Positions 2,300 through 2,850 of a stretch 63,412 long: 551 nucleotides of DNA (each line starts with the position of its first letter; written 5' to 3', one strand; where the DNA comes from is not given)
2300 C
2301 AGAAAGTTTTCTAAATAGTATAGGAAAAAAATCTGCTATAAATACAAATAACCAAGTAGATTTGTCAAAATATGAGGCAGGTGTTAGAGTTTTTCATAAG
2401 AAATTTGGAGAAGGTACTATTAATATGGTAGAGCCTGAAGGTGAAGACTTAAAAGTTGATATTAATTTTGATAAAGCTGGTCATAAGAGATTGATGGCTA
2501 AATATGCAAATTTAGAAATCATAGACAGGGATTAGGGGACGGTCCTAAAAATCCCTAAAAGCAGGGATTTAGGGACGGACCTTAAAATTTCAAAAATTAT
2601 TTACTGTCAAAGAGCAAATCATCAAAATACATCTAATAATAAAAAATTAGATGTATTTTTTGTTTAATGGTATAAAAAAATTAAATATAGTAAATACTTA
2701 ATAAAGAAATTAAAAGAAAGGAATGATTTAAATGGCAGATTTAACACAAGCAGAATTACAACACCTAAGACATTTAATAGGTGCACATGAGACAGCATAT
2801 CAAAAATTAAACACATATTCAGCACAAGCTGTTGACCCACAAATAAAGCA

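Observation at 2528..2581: GC-rich ~54-nt hairpin repeat family (type 1) placed at gene 3' ends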

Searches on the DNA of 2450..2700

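Call 23: search_rna_families(source=window, start=2450, end=2700, threshold=evalue, max_evalue=10)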
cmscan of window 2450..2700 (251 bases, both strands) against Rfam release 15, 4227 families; matches with E-value up to 10: 8.
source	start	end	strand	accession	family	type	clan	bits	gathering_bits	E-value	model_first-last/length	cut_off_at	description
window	2513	2601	-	RF01770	rimP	Cis-reg; leader;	-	16.7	47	2.2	1-102/102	no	Gammaprotebacteria rimP leader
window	2619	2662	-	RF00823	lsy-6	Gene; miRNA;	-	14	60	3.3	1-74/74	no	lsy-6 microRNA precursor family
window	2516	2603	+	RF01770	rimP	Cis-reg; leader;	-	14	47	8.3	1-102/102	no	Gammaprotebacteria rimP leader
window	2619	2665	+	RF03476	mir-7360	Gene; miRNA;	-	13.8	47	9.6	1-59/59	no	mir-7360 microRNA precursor family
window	2526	2634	+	RF02157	NPPA-AS1_2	Gene; lncRNA;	-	13.1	60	8.1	1-150/150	no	NPPA antisense RNA 1 conserved region 2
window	2508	2607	-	RF01219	snoR100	Gene; snRNA; snoRNA; HACA-box;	-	13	50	6.1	26-99/116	no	Small nucleolar RNA snoR100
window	2531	2598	-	RF00007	U12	Gene; snRNA; splicing;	CL00006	11.2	53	5.5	75-151/151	no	U12 minor spliceosomal RNA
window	2589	2629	+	RF03050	RAGATH-25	Gene; sRNA;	-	10.7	49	4.8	1-50/50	no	RAGATH-25 RNA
